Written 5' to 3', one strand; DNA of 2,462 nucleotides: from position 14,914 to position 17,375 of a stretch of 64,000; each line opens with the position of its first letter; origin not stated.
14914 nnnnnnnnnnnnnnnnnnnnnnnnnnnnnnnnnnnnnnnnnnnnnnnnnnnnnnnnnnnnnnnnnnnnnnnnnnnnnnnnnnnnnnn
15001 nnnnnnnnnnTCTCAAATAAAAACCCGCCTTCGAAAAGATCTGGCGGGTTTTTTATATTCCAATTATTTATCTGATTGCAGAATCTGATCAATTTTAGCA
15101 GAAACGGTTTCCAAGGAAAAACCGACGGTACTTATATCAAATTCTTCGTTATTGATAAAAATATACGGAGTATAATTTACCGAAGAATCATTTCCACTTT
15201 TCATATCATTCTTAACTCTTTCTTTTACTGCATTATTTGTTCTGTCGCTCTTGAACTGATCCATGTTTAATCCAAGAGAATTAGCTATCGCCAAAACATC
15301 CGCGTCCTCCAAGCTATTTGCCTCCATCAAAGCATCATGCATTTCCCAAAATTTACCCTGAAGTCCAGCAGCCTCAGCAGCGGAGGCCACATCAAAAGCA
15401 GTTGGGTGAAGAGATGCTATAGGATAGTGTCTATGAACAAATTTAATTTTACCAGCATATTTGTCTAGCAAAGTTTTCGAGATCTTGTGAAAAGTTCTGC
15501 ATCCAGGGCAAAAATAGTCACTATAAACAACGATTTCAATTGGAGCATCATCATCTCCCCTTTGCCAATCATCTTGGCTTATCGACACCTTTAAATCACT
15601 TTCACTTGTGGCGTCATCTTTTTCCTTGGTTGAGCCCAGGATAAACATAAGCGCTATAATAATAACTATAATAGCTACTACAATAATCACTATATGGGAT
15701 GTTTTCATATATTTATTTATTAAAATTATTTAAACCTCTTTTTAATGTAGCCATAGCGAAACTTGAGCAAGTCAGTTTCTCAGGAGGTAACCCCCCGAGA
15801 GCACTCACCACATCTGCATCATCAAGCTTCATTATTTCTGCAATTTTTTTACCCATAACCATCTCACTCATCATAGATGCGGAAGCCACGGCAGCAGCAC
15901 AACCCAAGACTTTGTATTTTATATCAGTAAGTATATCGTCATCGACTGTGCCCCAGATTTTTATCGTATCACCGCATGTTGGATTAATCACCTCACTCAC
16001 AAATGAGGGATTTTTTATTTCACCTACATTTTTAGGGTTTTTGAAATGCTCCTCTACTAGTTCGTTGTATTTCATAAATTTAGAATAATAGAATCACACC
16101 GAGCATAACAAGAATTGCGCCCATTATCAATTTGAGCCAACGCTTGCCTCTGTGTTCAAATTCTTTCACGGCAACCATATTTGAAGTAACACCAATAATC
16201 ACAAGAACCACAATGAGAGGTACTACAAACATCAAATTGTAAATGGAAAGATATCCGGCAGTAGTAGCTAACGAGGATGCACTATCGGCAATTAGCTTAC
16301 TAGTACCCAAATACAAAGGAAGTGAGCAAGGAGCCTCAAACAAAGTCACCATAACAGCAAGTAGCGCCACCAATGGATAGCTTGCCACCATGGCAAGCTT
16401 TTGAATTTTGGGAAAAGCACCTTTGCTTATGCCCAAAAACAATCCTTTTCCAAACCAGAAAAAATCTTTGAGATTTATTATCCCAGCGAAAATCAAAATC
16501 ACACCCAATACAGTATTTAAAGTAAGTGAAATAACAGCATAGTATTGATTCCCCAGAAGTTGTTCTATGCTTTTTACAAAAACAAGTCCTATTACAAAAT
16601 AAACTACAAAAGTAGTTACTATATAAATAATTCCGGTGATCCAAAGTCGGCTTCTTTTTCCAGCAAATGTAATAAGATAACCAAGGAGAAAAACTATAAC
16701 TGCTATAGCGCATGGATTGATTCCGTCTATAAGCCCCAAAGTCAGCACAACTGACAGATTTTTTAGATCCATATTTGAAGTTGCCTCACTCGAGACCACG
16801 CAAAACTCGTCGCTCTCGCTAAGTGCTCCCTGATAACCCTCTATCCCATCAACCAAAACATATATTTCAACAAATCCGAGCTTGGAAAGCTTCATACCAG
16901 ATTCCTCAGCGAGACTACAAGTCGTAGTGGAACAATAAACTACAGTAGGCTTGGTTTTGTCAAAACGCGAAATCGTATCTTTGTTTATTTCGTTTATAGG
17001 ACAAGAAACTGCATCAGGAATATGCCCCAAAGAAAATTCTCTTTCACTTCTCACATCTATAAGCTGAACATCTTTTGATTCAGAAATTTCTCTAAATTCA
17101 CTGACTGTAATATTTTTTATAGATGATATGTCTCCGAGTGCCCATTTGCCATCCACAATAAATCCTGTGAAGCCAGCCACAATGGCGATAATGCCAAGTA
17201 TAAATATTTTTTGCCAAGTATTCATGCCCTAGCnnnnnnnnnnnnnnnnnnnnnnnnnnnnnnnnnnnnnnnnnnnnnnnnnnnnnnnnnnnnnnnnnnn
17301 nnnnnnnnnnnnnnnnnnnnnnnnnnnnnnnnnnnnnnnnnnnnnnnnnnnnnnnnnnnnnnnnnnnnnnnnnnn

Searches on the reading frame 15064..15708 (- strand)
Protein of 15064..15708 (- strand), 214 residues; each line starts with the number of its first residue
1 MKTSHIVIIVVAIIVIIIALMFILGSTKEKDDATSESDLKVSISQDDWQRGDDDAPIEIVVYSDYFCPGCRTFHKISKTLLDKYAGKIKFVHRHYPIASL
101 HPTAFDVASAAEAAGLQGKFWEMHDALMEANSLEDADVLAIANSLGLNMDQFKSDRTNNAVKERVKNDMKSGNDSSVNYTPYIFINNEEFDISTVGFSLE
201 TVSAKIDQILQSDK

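Call 6: search_protein_families(library=ncbifam, proteins=[window:15064-15708:-], max_evalue=0.01)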
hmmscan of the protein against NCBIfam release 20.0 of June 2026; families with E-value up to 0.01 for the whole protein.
window:15064-15708:- (214 aa): 3 families
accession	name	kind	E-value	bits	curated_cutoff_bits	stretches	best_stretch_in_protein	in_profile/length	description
NF041057.1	Rcas_1661_fam_Se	equivalog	4.7e-20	72.2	190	1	49-190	83-231/247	Rcas_1661 family thioredoxin-like (seleno)lipoprotein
NF008657.0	PRK11657.1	equivalog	7.4e-07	28.6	124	1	49-191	111-231/251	thiol:disulfide interchange protein DsbG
NF047695.1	ThlDiSintDsbAHaem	equivalog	2.3e-05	23.9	290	1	55-205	38-192/206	thiol:disulfide interchange protein DsbA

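Call 7: search_protein_families(library=pfam, proteins=[window:15064-15708:-], max_evalue=0.01)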
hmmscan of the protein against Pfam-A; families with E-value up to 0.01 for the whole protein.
window:15064-15708:- (214 aa): 6 families
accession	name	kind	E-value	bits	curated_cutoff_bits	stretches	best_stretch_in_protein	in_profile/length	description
PF13462.12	Thioredoxin_4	-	5e-23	82.5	23.2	1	48-191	6-151/165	Thioredoxin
PF01323.26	DSBA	-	9.9e-16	58.5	25.6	1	59-192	2-176/191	DSBA-like thioredoxin domain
PF13743.12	Thioredoxin_5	-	1.6e-07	31.7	27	1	123-190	99-168/186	Thioredoxin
PF13098.12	Thioredoxin_2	-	0.004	17.9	27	0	59-189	9-85/104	Thioredoxin-like domain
PF18400.7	Thioredoxin_12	-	0.0043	17.4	26.1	0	44-97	132-184/190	Thioredoxin-like domain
PF05568.16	ASFV_J13L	-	0.0068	16.6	23.6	1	5-41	33-70/189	African swine fever virus J13L protein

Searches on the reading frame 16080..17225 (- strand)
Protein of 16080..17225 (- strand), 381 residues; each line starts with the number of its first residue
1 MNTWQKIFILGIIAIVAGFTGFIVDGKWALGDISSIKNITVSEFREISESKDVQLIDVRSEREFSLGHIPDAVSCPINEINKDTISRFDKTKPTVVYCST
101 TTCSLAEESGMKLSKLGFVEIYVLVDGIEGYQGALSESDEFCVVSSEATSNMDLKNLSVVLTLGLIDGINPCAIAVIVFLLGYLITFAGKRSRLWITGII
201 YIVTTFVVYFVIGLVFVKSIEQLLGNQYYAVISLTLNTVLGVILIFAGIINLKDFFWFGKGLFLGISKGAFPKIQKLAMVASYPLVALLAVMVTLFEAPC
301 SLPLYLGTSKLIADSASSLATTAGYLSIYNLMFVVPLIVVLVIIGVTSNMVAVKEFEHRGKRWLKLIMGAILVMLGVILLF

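Call 6: search_protein_families(library=ncbifam, proteins=[window:16080-17225:-], max_evalue=0.01)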
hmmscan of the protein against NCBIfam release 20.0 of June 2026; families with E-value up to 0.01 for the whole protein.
window:16080-17225:- (381 aa): 14 families
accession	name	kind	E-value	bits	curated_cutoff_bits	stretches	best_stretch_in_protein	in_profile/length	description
NF045521.1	rhoda_near_glyco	subfamily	2e-12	47.1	145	1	35-131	16-108/144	rhodanese homology domain-containing protein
NF045694.1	seleno_TsoB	exception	8.3e-09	34.1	805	1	48-378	57-389/572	rhodanese/DsbD fusion-like selenoprotein TsoB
NF041203.1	rhodanese_LYCAU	equivalog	1.6e-08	34.2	115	1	34-129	18-114/126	rhodanese-related (seleno)protein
NF005902.0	PRK07878.1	equivalog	2.7e-08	33.1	647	1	37-132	287-382/392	adenylyltransferase/sulfurtransferase MoeZ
NF006444.0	PRK08762.1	equivalog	4.3e-08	32.2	449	1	34-134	12-110/387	molybdopterin-synthase adenylyltransferase MoeB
NF040495.1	tranport_ArsG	equivalog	6.3e-07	29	200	1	158-379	8-220/225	aromatic aminobenezylarsenical efflux permease ArsG family transporter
NF001133.1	PRK00142.1-1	equivalog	1.4e-06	28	170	1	38-138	107-210/229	oxygen-dependent tRNA uridine(34) hydroxylase TrhO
NF001195.0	PRK00162.1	equivalog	2.9e-06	27.5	102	1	35-134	3-99/108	thiosulfate sulfurtransferase GlpE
TIGR04568.1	arch_SelU_Nterm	equivalog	5.6e-06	26.3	200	1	37-78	89-129/215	selenouridine synthase SelU-like subunit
NF005646.0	PRK07411.1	equivalog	5.9e-05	22.4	633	1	34-85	279-333/390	molybdopterin-synthase adenylyltransferase MoeB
NF008750.0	PRK11784.1-2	equivalog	0.00011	21.4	241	1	44-77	7-40/346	tRNA 2-selenouridine(34) synthase MnmH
NF008752.0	PRK11784.1-4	equivalog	0.00057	18.8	266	1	53-78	19-44/357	tRNA 2-selenouridine(34) synthase MnmH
TIGR03167.1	tRNA_sel_U_synt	equivalog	0.0023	17.4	219.75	1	53-77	3-27/311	tRNA 2-selenouridine(34) synthase MnmH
NF033833.0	rhodan_ChrE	equivalog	0.0027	17.7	120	1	47-131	14-97/108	rhodanese family chromate resistance protein ChrE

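Call 7: search_protein_families(library=pfam, proteins=[window:16080-17225:-], max_evalue=0.01)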
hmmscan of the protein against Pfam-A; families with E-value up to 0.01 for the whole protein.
window:16080-17225:- (381 aa): 3 families
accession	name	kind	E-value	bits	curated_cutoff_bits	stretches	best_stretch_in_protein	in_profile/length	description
PF00581.25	Rhodanese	-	4.4e-17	62.8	22.2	1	40-133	1-101/102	Rhodanese-like domain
PF11139.14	SfLAP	-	4.7e-09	36.4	35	1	160-380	1-208/213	Sap, sulfolipid-1-addressing protein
PF03729.18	DUF308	-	0.0043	17.7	25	1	339-381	30-73/73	Short repeat of unknown function (DUF308)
